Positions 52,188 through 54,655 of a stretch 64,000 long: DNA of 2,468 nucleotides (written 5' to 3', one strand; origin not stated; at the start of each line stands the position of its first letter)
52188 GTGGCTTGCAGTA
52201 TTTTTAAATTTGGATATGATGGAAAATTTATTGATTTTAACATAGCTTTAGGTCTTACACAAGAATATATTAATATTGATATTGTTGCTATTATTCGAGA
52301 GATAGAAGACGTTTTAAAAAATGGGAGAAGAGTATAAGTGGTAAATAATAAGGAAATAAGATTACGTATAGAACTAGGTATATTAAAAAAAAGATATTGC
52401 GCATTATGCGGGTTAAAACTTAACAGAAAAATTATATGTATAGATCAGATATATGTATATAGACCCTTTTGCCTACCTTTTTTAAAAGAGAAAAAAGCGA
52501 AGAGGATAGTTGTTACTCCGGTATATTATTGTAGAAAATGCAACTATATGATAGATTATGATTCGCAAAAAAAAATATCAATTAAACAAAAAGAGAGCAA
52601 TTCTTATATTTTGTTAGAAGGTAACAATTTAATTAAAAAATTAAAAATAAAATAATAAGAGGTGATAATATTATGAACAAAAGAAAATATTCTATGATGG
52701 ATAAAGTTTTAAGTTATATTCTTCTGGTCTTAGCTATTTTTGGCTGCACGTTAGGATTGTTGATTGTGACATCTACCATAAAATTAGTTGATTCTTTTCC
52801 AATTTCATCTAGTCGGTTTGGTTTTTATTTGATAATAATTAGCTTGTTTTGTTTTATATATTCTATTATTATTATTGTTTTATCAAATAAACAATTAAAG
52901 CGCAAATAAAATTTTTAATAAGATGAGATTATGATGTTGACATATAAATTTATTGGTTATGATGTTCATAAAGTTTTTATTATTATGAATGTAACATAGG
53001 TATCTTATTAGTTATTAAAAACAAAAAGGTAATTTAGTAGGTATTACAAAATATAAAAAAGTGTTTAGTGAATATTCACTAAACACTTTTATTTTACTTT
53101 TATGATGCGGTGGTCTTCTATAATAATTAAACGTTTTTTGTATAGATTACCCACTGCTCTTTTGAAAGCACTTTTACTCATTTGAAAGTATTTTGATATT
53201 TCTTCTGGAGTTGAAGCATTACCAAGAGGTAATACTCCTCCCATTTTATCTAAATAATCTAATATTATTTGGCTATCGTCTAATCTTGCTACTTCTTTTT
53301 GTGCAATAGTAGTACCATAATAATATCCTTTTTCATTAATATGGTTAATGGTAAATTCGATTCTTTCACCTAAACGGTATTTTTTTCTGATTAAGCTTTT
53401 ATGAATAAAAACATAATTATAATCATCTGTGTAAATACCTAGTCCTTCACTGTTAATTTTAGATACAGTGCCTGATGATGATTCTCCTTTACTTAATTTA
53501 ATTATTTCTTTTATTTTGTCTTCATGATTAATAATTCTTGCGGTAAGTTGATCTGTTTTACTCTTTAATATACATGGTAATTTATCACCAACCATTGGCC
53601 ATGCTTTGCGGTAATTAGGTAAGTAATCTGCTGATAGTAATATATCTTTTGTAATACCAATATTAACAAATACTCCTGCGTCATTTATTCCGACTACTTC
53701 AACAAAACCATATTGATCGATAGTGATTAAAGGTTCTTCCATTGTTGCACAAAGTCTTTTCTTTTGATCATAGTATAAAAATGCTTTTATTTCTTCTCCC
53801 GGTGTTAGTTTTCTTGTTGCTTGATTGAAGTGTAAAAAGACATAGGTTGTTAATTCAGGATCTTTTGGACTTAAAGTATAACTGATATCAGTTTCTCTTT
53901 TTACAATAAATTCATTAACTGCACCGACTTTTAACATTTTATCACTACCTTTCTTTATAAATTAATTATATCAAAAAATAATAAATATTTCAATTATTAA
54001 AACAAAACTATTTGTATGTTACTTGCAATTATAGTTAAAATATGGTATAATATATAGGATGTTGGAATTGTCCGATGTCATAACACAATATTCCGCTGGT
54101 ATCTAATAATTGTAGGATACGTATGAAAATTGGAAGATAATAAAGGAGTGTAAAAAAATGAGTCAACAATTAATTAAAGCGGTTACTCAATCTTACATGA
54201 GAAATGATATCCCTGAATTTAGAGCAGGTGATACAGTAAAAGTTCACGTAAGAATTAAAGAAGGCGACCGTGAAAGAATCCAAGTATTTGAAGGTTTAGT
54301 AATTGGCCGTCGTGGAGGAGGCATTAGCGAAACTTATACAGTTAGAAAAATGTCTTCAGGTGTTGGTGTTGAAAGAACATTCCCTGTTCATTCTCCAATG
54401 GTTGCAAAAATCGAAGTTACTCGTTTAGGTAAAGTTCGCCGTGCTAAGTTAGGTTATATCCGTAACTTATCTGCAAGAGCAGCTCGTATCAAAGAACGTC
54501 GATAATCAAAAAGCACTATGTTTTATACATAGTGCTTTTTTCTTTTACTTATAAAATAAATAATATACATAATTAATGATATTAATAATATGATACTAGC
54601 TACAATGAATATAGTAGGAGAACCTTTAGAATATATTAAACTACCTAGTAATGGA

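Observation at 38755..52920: ~14 kb RHS/YD-repeat polymorphic-toxin island inserted into the conserved rimM-trmD-rplS ribosomal neighbourhood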

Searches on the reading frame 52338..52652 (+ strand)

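Call 20: search_protein_families(library=pfam, proteins=[window:52338-52652:+], max_evalue=5)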
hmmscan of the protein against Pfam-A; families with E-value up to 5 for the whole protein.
window:52338-52652:+ (105 aa): 5 families
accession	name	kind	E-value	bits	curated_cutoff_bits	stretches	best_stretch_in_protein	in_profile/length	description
PF12251.13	SNAPC3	-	0.012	15.7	23.8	1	54-81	163-190/199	snRNA-activating protein complex (SNAPc), subunit 3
PF03107.22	C1_2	-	0.019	15.7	26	1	61-73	32-44/48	C1 domain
PF12773.13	DZR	-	0.13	12.9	27.3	1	18-75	12-37/45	Double zinc ribbon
PF08271.17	Zn_Ribbon_TF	-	0.15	12.1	29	0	63-83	20-40/43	TFIIB zinc-binding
PF11792.14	Baculo_LEF5_C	-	4.4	7.5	24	0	62-69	34-41/42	Baculoviridae late expression factor 5 C-terminal domain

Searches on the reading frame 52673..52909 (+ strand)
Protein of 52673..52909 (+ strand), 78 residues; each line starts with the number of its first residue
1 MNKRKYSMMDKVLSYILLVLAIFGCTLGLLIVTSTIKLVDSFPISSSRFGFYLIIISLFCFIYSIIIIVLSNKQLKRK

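Call 20: search_protein_families(library=pfam, proteins=[window:52673-52906:+], max_evalue=5)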
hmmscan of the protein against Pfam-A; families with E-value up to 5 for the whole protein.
window:52673-52906:+ (78 aa): 8 families
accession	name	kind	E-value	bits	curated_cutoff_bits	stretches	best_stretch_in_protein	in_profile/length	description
PF05115.19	PetL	-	0.002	18.5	30.1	1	12-39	4-31/31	Cytochrome B6-F complex subunit VI (PetL)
PF19470.4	DUF6007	-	0.19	12.1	26.7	1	10-39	32-61/65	Family of unknown function (DUF6007)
PF20990.2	DUF2207_C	-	0.19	11.8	33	1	3-76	131-190/247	Predicted membrane protein (DUF2207) C-terminal domain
PF13273.12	DUF4064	-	0.55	10.9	32.1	1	11-74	6-84/102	Protein of unknown function (DUF4064)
PF12698.13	ABC2_membrane_3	-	0.63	9.5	31.6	1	11-71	210-262/347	ABC-2 family transporter protein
PF02656.20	DUF202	-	2.2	9.3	23.4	0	13-68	11-62/68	Domain of unknown function (DUF202)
PF12420.13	DUF3671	-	3.8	7.3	34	1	14-70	162-204/223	Fam-L, Fam-M like protein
PF07787.17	TMEM43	-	4.5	7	23.3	1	7-67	182-243/250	Transmembrane protein 43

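Call 69: find_encoding_contigs(protein=window:52673-52909:+, flank=10000, max_places=10)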
Protein window:52673-52909:+ (78 aa): no gene with exactly this product is on record in the collection.

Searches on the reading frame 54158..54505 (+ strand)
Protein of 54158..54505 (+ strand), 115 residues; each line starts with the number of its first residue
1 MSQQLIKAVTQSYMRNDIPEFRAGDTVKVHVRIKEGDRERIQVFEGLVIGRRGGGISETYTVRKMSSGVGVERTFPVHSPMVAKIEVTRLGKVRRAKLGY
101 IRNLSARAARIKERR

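Call 6: search_protein_families(library=ncbifam, proteins=[window:54158-54502:+], max_evalue=0.01)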
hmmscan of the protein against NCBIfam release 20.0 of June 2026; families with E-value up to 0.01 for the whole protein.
window:54158-54502:+ (115 aa): 1 family
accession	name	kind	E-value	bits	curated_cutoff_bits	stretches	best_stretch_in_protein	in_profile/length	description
TIGR01024.1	rplS_bact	equivalog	1.4e-45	154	90.7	1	4-114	2-113/114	50S ribosomal protein L19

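Call 12: find_encoding_contigs(protein=window:54158-54505:+, flank=10000, max_places=10)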
Protein window:54158-54505:+ (115 aa): 23 contigs read that carry it; 10 places shown.
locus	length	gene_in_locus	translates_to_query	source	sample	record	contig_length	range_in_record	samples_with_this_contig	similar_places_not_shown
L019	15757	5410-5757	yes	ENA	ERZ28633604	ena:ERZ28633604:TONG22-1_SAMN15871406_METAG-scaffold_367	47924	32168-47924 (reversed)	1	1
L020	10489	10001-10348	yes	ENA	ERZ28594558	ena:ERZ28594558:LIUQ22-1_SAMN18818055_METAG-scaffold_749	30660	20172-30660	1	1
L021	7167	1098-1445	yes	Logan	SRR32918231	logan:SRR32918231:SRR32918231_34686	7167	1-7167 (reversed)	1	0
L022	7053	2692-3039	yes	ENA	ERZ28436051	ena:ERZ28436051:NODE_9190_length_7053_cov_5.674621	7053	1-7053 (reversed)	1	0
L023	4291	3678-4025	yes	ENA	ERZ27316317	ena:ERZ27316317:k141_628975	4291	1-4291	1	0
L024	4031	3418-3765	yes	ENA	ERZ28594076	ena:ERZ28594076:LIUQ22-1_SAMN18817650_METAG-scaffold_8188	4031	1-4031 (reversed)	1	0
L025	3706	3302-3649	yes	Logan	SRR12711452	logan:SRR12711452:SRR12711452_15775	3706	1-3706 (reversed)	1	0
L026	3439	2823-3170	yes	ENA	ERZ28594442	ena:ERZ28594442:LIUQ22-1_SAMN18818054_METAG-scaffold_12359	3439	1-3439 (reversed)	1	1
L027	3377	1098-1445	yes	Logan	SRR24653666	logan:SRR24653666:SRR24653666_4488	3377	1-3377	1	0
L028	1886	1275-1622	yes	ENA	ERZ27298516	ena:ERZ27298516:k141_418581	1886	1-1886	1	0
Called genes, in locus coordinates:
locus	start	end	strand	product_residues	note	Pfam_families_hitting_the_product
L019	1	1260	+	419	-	?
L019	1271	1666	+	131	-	-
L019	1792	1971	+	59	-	-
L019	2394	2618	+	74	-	-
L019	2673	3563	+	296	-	PF13306:LRR_5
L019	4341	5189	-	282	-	PF13509:S1_2, PF21191:CvfB_1st, PF17783:WHD_CvfB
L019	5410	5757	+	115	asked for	PF01245:Ribosomal_L19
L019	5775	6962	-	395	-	PF00083:Sugar_tr, PF07690:MFS_1, PF12832:MFS_1_like (weak), PF07690:MFS_1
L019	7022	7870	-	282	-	-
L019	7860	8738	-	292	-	PF14808:TMEM164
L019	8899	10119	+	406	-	PF01225:Mur_ligase, PF08245:Mur_ligase_M, PF02875:Mur_ligase_C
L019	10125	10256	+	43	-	-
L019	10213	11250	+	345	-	PF00356:LacI, PF00532:Peripla_BP_1, PF13377:Peripla_BP_3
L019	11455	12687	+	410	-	PF00579:tRNA-synt_1b, PF22421:SYY_C-terminal, PF01479:S4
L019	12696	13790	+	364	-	PF00144:Beta-lactamase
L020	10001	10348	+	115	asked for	PF01245:Ribosomal_L19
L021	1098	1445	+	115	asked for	PF01245:Ribosomal_L19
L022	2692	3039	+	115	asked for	PF01245:Ribosomal_L19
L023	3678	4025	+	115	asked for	PF01245:Ribosomal_L19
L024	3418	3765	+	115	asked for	PF01245:Ribosomal_L19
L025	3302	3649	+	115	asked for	PF01245:Ribosomal_L19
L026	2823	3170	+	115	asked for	PF01245:Ribosomal_L19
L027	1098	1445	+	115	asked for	PF01245:Ribosomal_L19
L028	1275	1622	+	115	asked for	PF01245:Ribosomal_L19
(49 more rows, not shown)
